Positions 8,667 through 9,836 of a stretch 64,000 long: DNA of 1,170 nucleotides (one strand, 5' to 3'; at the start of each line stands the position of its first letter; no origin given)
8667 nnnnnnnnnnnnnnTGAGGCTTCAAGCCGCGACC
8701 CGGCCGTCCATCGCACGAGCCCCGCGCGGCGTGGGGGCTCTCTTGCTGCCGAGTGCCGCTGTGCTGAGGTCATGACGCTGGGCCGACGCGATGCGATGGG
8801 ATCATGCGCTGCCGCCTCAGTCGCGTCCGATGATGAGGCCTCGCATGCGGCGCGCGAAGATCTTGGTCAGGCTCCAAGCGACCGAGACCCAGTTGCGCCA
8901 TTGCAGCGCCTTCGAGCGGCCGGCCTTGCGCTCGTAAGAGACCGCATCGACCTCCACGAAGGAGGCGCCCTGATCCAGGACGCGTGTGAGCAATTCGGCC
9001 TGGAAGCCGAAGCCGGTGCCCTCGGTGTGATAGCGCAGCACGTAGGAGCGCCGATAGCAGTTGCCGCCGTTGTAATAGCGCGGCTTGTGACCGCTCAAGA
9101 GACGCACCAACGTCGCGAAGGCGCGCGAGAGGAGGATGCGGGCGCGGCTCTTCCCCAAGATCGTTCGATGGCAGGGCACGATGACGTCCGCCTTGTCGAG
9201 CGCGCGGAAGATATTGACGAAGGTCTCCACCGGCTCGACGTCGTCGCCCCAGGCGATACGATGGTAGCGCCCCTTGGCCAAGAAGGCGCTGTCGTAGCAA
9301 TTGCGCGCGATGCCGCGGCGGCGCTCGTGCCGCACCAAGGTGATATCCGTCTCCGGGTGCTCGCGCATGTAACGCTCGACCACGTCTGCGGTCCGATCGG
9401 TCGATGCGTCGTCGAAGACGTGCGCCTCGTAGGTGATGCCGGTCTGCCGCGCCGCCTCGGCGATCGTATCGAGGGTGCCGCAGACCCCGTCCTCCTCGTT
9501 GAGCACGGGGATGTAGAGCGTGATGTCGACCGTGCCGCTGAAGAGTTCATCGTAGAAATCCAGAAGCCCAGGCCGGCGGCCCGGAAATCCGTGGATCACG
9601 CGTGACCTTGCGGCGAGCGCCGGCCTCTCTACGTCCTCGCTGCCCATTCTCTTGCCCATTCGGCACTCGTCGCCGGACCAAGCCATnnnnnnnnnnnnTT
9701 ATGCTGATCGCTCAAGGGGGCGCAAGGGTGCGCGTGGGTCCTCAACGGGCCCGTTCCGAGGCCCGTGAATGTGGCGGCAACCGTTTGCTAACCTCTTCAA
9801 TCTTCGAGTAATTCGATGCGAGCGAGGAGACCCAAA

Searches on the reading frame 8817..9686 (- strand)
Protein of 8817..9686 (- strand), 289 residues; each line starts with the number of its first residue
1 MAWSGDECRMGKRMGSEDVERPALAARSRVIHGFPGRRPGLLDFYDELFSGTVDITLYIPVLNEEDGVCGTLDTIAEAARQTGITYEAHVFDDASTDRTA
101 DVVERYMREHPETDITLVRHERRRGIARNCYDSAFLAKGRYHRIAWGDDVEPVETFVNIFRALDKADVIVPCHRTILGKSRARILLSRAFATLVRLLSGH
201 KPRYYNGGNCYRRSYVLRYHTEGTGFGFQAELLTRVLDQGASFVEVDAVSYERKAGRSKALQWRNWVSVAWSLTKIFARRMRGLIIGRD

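Call 11: search_protein_families(library=pfam, proteins=[window:8817-9686:-], max_evalue=0.001)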
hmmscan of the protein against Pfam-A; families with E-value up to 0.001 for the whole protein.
window:8817-9686:- (289 aa): 1 family
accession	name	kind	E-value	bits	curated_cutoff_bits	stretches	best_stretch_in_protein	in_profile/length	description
PF00535.33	Glycos_transf_2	-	8.9e-13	49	23.3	1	58-202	3-150/168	Glycosyl transferase family 2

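Call 62: search_protein_families(library=ncbifam, proteins=[window:8817-9686:-], max_evalue=0.01)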
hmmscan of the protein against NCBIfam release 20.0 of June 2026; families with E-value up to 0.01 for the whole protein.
window:8817-9686:- (289 aa): 13 families
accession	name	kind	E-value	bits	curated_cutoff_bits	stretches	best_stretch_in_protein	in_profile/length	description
NF038302.1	EPS_HpsE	equivalog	1.1e-07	31.1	300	1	53-139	1-87/307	hormogonium polysaccharide biosynthesis glycosyltransferase HpsE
TIGR03965.1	mycofact_glyco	equivalog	2e-05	23.7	280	1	52-129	73-147/467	mycofactocin biosynthesis glycosyltransferase MftF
NF053739.1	GlytfEpsEBac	equivalog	4.2e-05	22.7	450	1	64-153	12-97/265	glycosyltransferase EpsE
NF007986.1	PRK10714.1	equivalog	8.5e-05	21.7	529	1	55-231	8-187/316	undecaprenyl-phosphate 4-deoxy-4-formamido-L-arabinose transferase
NF041391.1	DPhHxTase_Halo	equivalog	8.7e-05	21.6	375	1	63-276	5-208/213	dolichyl-phosphate hexose transferase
TIGR03937.1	PgaC_IcaA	equivalog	0.0001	21.4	422.3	1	54-143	46-130/407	poly-beta-1,6-N-acetyl-D-glucosamine synthase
NF047588.1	GlcsyltransPgfSStrep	equivalog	0.00019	20.8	500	1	55-193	3-140/308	glycosyltransferase PgfS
NF007482.0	PRK10073.1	equivalog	0.00024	20.2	423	1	54-149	7-96/334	glycosyltransferase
NF047683.1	TeichurnBiosyTuaG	equivalog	0.0003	20.5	400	1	56-150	9-98/252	teichuronic acid biosynthesis protein TuaG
NF010496.0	PRK13915.1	equivalog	0.00037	19.7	262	1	53-124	31-102/307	glucosyl-3-phosphoglycerate synthase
NF053846.1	glyco_with_XrtP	equivalog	0.0011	17.7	520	1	56-129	44-109/440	XrtP-associated glycosyltransferase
TIGR04009.1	wcaE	equivalog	0.0016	17.7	369.2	1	64-150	12-94/248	colanic acid biosynthesis glycosyltransferase WcaE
TIGR04283.1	glyco_like_mftF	equivalog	0.0023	17.6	182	1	57-116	3-52/221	TIGR04283 family arsenosugar biosynthesis glycosyltransferase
